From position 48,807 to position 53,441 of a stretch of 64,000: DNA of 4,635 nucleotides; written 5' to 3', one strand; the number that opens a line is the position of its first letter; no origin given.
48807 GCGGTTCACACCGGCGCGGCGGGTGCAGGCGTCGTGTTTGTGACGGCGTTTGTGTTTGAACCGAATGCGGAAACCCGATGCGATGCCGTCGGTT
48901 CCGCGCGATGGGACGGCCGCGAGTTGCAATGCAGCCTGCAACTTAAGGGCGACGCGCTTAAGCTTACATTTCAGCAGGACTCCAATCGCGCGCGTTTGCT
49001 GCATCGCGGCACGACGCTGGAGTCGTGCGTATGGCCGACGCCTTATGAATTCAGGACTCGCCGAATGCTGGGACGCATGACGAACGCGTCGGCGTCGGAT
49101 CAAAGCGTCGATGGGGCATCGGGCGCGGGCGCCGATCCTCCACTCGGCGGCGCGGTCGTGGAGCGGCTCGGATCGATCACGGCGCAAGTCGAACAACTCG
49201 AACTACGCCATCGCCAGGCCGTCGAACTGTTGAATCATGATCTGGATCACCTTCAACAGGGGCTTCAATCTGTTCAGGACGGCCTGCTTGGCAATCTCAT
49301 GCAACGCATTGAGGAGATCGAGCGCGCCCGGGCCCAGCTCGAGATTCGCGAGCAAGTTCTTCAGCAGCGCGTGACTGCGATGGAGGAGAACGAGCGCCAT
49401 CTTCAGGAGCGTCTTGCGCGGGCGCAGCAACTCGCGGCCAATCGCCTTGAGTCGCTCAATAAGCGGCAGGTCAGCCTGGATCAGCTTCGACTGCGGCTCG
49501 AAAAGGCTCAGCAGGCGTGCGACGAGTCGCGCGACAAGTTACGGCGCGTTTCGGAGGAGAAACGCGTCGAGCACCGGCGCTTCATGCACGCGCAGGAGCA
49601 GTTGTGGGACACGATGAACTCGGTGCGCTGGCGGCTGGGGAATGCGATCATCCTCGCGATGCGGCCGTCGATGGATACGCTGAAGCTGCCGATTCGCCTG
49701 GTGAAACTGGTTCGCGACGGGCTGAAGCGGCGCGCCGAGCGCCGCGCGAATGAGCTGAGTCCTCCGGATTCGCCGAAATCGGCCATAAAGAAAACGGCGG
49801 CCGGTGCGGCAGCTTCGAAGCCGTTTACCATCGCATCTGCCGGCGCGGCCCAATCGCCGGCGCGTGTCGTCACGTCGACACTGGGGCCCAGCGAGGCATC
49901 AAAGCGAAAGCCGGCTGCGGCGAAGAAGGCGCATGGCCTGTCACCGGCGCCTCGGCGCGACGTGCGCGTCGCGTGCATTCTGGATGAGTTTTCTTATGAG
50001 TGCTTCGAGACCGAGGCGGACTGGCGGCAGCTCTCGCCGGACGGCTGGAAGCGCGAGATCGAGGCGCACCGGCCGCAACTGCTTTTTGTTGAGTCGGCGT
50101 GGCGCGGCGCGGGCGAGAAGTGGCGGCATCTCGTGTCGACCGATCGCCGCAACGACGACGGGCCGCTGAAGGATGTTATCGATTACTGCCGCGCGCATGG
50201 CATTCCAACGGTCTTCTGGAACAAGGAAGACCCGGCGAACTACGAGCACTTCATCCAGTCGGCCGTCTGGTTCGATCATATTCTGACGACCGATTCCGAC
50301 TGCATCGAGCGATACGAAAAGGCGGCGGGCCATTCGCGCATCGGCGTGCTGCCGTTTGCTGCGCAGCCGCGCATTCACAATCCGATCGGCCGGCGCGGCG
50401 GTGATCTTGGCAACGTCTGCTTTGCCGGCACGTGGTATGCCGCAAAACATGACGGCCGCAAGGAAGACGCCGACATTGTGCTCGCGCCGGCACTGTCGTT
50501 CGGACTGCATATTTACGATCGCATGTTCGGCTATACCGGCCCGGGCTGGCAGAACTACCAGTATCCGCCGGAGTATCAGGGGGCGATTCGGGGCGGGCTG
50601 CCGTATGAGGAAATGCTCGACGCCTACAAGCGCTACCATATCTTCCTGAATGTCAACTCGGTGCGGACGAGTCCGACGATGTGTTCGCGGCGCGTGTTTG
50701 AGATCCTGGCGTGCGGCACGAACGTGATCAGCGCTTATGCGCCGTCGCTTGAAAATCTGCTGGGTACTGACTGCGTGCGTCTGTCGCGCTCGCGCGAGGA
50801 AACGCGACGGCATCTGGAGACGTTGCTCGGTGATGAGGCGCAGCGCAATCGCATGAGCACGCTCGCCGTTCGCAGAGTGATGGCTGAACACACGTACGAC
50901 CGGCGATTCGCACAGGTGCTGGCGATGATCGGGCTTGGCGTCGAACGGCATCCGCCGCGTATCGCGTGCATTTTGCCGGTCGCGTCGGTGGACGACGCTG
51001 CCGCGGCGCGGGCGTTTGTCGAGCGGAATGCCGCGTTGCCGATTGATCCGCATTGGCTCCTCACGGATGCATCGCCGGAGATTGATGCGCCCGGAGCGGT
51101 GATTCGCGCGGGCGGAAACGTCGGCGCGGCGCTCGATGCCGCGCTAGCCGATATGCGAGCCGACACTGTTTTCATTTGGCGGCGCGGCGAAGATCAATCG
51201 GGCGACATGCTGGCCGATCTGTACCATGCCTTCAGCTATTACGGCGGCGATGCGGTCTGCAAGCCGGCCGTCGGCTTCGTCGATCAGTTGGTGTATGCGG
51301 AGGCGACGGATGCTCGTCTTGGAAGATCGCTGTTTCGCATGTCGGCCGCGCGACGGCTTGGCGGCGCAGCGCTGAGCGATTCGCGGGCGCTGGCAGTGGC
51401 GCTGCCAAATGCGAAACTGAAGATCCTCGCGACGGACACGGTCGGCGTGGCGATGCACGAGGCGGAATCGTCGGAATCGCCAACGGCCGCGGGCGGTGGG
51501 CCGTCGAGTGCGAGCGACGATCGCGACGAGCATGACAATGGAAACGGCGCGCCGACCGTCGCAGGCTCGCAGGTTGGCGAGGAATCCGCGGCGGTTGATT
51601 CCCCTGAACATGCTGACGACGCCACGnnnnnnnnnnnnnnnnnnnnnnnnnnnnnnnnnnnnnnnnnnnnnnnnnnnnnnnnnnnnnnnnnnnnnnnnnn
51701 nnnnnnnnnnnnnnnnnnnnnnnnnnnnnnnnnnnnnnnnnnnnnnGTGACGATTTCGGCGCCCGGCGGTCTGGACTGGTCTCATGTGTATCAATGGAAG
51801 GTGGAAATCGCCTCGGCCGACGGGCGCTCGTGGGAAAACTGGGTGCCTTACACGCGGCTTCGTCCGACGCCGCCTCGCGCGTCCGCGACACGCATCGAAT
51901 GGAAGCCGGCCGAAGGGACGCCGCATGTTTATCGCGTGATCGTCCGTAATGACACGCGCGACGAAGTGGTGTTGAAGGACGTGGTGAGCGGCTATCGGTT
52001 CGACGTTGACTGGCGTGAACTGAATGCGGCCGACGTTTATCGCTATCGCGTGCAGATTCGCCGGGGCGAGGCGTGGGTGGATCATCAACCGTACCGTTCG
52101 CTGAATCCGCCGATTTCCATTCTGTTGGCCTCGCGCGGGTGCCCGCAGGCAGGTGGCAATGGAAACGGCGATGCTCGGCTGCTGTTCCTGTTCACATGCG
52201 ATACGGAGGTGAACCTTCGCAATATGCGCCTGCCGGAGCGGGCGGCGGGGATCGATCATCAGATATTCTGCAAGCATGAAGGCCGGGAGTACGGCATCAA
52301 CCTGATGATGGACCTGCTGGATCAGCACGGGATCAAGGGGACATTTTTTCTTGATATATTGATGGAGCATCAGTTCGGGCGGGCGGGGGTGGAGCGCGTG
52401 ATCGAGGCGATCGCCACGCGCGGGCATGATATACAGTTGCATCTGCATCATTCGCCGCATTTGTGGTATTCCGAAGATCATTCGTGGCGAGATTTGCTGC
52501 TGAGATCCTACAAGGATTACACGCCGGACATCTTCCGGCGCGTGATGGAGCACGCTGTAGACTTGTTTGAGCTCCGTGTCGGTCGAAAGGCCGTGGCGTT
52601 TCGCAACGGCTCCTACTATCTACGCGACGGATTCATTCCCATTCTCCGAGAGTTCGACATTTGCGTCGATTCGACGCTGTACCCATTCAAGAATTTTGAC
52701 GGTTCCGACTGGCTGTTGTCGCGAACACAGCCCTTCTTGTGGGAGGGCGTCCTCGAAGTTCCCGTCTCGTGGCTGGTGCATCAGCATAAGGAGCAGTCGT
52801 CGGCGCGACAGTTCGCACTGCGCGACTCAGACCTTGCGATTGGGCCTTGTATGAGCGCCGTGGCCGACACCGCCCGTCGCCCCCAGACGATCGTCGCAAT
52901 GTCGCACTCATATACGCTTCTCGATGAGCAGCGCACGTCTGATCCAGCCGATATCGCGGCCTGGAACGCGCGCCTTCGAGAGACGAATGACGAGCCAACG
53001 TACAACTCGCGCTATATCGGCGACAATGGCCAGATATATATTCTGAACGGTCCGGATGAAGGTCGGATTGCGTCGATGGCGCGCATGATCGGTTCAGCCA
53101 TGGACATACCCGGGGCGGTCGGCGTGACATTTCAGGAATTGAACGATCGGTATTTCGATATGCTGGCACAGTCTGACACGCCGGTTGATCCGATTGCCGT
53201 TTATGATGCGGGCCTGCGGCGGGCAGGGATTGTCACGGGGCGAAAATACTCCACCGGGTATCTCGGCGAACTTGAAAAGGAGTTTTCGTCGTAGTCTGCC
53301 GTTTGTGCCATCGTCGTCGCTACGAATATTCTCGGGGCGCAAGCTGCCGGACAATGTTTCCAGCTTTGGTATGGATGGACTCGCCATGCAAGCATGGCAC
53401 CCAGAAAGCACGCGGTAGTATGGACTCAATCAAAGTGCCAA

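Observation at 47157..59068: Candidate novel polymer-level polysaccharide tailoring system built from fused and duplicated modules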

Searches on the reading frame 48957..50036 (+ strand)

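Call 24: search_protein_families(library=pfam, proteins=[window:48957-50036:+], max_evalue=5)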
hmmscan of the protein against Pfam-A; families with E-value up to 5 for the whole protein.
window:48957-50036:+ (360 aa): 13 families
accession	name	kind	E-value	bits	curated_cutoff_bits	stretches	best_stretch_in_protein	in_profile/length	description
PF24079.1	UBR4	-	0.018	15.8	27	1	115-195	30-104/125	E3 ubiquitin-protein ligase UBR4-like domain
PF04124.18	Dor1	-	0.031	13.5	23.3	1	115-220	6-107/339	Dor1-like family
PF02601.20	Exonuc_VII_L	-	0.056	13.4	35.9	1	88-219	134-268/315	Exonuclease VII, large subunit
PF05565.16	Sipho_Gp157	-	0.21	12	28.6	1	83-188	7-112/162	Siphovirus Gp157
PF25762.1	HAUS1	-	0.31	11.2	40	1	112-217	110-215/236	HAUS augmin-like complex subunit 1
PF05531.17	NPV_P10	-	0.55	11.2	29.8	1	67-117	16-57/75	Nucleopolyhedrovirus P10 protein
PF10498.14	IFT57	-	0.64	9.4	40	1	113-192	244-323/360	Intra-flagellar transport protein 57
PF01496.24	V_ATPase_I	-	0.84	7.9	30.7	1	115-206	46-134/815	V-type ATPase 116kDa subunit family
PF05103.18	DivIVA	-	2.5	8.5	28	1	110-201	26-115/131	DivIVA protein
PF10368.14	YkyA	-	2.8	8.1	28.8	1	126-194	28-97/186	Putative cell-wall binding lipoprotein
PF11254.13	DUF3053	-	3.8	7.5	23.9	1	136-223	65-154/219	Protein of unknown function (DUF3053)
PF10819.13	DUF2564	-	4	8.4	26.3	1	180-220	30-70/79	Protein of unknown function (DUF2564)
PF21769.2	vRNAP_dom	-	4.5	8.1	27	1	122-177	89-144/145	Virion DNA-directed RNA polymerase domain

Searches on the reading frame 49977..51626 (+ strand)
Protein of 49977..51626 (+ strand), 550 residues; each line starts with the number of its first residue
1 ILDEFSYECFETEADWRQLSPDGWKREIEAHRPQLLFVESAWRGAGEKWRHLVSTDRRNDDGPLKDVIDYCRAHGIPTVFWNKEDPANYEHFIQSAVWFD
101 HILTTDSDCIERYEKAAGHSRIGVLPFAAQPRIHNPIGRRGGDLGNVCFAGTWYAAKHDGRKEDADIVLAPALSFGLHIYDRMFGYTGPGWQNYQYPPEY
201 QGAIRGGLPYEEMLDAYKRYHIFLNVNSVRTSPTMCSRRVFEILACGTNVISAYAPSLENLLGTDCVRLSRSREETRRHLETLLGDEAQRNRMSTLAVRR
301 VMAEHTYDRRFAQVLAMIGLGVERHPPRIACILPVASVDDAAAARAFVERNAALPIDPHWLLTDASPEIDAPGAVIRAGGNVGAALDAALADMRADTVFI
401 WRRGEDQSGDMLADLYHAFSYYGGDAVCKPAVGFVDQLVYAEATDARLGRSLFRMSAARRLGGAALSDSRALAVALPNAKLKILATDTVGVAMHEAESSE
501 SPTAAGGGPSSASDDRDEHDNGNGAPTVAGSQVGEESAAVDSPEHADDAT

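Call 60: predict_structure(alignment_id=A2)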
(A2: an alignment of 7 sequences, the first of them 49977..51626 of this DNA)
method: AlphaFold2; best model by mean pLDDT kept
length: 550 residues; sequences in the alignment: 7
mean_pLDDT: 62.9   pTM: 0.46
mean pLDDT of the five models: 62.9, 61.6, 56.4, 56.2, 53.1
residues with pLDDT >= 90: 73; 70-90: 155; 50-70: 152; < 50: 170
segments of 3 or more residues with pLDDT < 50: 1-5, 42-60, 85-87, 128-145, 209-211, 227-239, 241-269, 303-308, 434-439, 488-550
pLDDT, mean of each block of 10 residues (from residue 1): 49 65 82 80 40 42 76 88 56 75 69 81 57 29 49 55 68 72 61 70 63 50 50 45 38 43 47 71 62 51 49 70 72 93 91 90 88 88 94 92 79 73 73 49 79 93 92 88 64 31 27 26 25 26 28
secondary structure, 60 per line:
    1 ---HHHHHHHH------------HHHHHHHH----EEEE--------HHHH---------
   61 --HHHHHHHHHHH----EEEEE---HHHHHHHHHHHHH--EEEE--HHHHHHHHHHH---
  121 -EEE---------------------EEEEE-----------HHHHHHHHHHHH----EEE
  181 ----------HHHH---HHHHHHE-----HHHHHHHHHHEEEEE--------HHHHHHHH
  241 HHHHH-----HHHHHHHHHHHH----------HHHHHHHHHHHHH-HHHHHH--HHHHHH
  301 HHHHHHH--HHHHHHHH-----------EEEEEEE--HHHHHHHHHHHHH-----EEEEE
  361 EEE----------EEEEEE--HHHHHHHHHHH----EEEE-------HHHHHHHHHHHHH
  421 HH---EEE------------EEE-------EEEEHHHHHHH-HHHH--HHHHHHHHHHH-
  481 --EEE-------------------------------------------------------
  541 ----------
elements in order: H4-11 H24-31 E36-39 H48-51 H63-73 E78-82 H86-98 E101-104 H107-117 E122-124 E146-150 H162-173 E178-180 H191-194 H198-203 H210-219 E220-224 H233-245 H251-262 H273-285 H287-292 H295-307 H310-317 E329-335 H338-350 E356-363 E374-379 H382-392 E397-400 H408-422 E426-428 E441-443 E451-454 H455-461 H463-466 H469-479 E483-485

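Call 63: fold_search(model_id=the predicted structure, library=pdb)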
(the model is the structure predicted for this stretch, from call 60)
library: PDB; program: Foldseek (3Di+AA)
matches with E <= 10: 1034; with E <= 0.001: 12
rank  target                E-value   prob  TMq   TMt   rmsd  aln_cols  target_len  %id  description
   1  7scj_B                5.4e-06  0.99  0.19  0.18  18.2       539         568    9  Cryo-EM structure of the human Exostosin-1 and Exostosin-2 heterodimer in complex with a 4-sugar oligosaccharide accep (released 2022-09-28)
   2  7sch_A                2.6e-05  0.96  0.18  0.17  19.4       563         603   10  Cryo-EM structure of the human Exostosin-1 and Exostosin-2 heterodimer (released 2022-09-28)
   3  7sch_B                3.5e-05  0.89  0.17  0.16  18.5       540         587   11  Cryo-EM structure of the human Exostosin-1 and Exostosin-2 heterodimer (released 2022-09-28)
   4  7zay_B                3.9e-05  0.92  0.18  0.17  18.7       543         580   10  Human heparan sulfate polymerase complex EXT1-EXT2 (released 2022-12-07)
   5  7sck_A                1.1e-04  0.91  0.20  0.18  19.5       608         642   11  Cryo-EM structure of the human Exostosin-1 and Exostosin-2 heterodimer in complex with a 7-sugar oligosaccharide accep (released 2022-09-28)
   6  7vfk_B                1.1e-04  0.96  0.17  0.18  12.7       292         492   13  Crystal structure of SdgB (ligand-free form) (released 2021-11-24)
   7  7ec1_B                2.3e-04  0.93  0.17  0.18  13.0       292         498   13  Crystal structure of SdgB (ligand-free form) (released 2021-03-24)
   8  7vfo_A                2.9e-04  0.94  0.17  0.18  11.3       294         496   10  Crystal structure of SdgB (Phosphate-binding form) (released 2021-11-24)
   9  7vfn_C                2.9e-04  0.92  0.16  0.17  11.5       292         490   11  Crystal structure of SdgB (SD peptide-binding form) (released 2021-11-24)
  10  7vfm_C                5.1e-04  0.99  0.19  0.21  10.3       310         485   12  Crystal structure of SdgB (UDP and SD peptide-binding form) (released 2021-11-24)
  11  7vfl_A                8.1e-04  0.84  0.15  0.16  11.6       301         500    9  Crystal structure of SdgB (UDP, NAG, and O-glycosylated SD peptide-binding form) (released 2021-11-24)
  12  7ec6_A                8.6e-04  0.84  0.16  0.17  11.4       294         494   12  Crystal structure of SdgB (complexed with peptides) (released 2022-03-16)
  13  7qh9_DDD              1.2e-03  0.97  0.19  0.21  10.3       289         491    8  TarM(Se)_G117R-4RboP (released 2023-05-10)
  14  5d00_A                1.5e-03  0.94  0.21  0.27  10.7       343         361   14  Crystal structure of BshA from B. subtilis complexed with N-acetylglucosaminyl-malate and UMP (released 2016-09-07)
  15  8hjo_B                1.6e-03  0.95  0.21  0.25  12.6       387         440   12  Crystal structure of glycosyltransferase SgUGT94-289-3 in complex with UDP state 2 (released 2024-05-29)
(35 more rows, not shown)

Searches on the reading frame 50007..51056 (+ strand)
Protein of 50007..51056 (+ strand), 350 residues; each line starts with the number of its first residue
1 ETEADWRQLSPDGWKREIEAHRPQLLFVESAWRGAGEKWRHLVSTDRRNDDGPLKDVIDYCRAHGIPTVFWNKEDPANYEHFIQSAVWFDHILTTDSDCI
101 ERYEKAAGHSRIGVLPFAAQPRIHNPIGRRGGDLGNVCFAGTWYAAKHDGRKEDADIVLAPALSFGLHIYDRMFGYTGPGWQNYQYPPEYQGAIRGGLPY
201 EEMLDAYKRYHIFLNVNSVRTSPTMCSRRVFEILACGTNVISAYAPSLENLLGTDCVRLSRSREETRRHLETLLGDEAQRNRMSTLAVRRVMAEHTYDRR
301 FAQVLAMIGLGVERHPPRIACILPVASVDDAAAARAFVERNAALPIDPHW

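Call 24: search_protein_families(library=pfam, proteins=[window:50007-51056:+], max_evalue=5)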
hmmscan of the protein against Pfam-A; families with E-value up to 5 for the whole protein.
window:50007-51056:+ (350 aa): 1 family
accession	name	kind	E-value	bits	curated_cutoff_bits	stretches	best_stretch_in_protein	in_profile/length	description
PF13524.12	Glyco_trans_1_2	-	1e-22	81.1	25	1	173-306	16-144/144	Glycosyl transferase-like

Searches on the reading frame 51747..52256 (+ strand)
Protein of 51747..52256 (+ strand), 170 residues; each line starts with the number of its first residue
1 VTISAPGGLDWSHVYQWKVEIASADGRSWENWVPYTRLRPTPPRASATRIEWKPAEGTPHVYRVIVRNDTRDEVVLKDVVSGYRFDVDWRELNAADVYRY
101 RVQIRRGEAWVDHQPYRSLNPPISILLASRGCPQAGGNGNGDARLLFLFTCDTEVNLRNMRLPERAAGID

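Call 24: search_protein_families(library=pfam, proteins=[window:51747-52256:+], max_evalue=5)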
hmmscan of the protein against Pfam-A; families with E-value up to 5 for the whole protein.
window:51747-52256:+ (170 aa): 2 families
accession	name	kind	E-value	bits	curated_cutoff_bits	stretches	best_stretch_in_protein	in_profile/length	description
PF00041.27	fn3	-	0.0053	17.4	25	1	42-108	10-72/84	Fibronectin type III domain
PF09493.15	DUF2389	-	0.11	13.5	25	1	63-98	16-56/61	Tryptophan-rich protein (DUF2389)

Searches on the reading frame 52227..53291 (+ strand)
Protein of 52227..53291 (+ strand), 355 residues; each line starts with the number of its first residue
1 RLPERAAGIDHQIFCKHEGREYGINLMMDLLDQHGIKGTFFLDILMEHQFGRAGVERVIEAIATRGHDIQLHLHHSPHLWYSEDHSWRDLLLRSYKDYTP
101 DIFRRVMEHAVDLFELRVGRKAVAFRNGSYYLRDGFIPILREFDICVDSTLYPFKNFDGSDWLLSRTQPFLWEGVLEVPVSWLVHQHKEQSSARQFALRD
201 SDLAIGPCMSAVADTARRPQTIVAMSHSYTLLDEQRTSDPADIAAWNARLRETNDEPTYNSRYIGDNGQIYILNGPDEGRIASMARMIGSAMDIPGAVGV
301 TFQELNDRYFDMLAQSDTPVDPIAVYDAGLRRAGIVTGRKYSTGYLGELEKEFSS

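Call 24: search_protein_families(library=pfam, proteins=[window:52227-53291:+], max_evalue=5)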
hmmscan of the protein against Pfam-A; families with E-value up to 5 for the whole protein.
window:52227-53291:+ (355 aa): 1 family
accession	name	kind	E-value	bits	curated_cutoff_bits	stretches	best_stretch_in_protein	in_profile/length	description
PF01522.26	Polysacc_deac_1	-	0.0011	19.3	23.1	1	27-111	24-87/124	Polysaccharide deacetylase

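Call 25: search_protein_families(library=ncbifam, proteins=[window:52227-53291:+], max_evalue=0.1)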
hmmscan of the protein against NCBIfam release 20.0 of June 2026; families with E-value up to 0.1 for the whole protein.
window:52227-53291:+ (355 aa): 2 families
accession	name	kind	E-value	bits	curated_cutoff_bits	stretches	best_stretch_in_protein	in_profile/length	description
NF045821.1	PgAcgDacpgdA1_Bac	equivalog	0.0037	16.2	400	1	27-94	106-168/282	peptidoglycan-N-acetylglucosamine deacetylase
TIGR03006.1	pepcterm_polyde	equivalog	0.0069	15.5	276.2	1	23-155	35-149/272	XrtA system polysaccharide deacetylase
